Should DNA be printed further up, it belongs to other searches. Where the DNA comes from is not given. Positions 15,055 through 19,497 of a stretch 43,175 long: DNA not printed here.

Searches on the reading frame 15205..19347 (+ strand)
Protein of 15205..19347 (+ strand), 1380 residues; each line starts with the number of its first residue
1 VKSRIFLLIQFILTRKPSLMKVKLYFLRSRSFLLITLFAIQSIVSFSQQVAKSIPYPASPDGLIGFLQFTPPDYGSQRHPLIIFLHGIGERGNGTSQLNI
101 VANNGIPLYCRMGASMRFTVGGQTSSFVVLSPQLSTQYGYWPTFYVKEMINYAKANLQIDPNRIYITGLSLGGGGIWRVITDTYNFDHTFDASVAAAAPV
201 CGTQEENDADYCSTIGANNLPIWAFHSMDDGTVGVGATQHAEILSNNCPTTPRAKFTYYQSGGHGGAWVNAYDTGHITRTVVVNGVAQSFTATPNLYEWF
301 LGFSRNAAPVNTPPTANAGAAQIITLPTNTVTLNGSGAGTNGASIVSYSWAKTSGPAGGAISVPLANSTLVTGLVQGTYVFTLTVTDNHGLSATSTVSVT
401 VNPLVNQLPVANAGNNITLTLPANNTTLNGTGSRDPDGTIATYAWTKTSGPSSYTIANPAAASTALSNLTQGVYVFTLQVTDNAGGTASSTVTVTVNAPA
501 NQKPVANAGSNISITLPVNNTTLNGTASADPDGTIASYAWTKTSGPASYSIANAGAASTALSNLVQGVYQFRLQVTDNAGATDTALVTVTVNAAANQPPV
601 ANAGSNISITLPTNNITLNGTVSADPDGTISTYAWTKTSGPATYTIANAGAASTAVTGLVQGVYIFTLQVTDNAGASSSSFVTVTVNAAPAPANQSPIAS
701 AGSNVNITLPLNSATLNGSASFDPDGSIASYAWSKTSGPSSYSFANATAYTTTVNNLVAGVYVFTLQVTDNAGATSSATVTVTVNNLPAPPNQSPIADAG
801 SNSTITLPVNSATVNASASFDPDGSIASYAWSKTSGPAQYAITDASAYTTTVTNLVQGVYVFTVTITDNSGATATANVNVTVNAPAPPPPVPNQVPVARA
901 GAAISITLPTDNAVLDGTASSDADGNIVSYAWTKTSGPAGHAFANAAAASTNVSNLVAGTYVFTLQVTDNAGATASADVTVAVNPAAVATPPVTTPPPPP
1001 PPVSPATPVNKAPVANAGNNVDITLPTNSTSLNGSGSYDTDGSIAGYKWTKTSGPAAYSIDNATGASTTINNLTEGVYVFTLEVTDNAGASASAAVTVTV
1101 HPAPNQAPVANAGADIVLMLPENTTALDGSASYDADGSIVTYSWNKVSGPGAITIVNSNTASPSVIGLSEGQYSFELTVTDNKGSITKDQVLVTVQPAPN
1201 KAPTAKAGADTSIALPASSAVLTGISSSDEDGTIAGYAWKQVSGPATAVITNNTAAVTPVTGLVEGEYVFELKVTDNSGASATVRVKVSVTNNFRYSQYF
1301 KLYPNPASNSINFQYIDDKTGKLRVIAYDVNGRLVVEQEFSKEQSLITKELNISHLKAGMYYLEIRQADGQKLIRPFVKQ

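Call 8: search_protein_families(library=pfam, proteins=[window:15205-19347:+], max_evalue=0.001)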
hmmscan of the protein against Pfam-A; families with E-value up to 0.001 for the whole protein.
window:15205-19347:+ (1380 aa): 18 families
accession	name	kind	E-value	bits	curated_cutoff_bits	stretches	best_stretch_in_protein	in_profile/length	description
PF22352.2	K319L-like_PKD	-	2.3e-257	832.3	27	10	413-496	1-84/84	K319L-like, PKD domain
PF18911.6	PKD_4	-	4.6e-59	196.9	27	9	1105-1192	1-82/85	PKD domain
PF17963.7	Big_9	-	1.8e-48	163.8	23.6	8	694-783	1-89/89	Bacterial Ig domain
PF07495.19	Y_Y_Y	-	3.7e-30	104.1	26.6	0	748-784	25-64/65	Y_Y_Y domain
PF00801.26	PKD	-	2.7e-21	75.8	23.5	1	1130-1188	22-74/80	PKD domain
PF19077.6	Big_13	-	5.3e-21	75.5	27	0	462-496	65-100/102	Bacterial Ig-like domain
PF21027.3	Sde0182_C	-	7.3e-18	65.4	27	0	1126-1157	3-28/83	Cellulose-binding protein Sde0182, C-terminal domain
PF15418.12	DUF4625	-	2.5e-17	63.8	27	0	1168-1192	103-127/131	Domain of unknown function (DUF4625)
PF05345.18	He_PIG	-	8.2e-16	58.7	24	0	894-984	9-96/96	Putative Ig domain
PF18962.6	Por_Secre_tail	-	1.1e-15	58.1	27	1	1302-1371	1-68/75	Secretion system C-terminal sorting domain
PF16389.11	DUF4998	-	9.9e-15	55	29.1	0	1065-1099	73-106/199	Domain of unknown function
PF00028.23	Cadherin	-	1.2e-09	38.9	28.8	0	1045-1100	31-90/93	Cadherin domain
PF08329.16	ChitinaseA_N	-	1.2e-05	25.4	21.2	0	748-785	71-108/133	Chitinase A, N-terminal domain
PF16403.11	Bact_surface_Ig-like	-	3.8e-05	24.1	27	0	750-784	37-71/71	Bacterial surface protein, Ig-like domain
PF13585.12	CHU_C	-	7.5e-05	23.2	27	0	1064-1089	52-77/86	CHU_C Type IX secretion signal domain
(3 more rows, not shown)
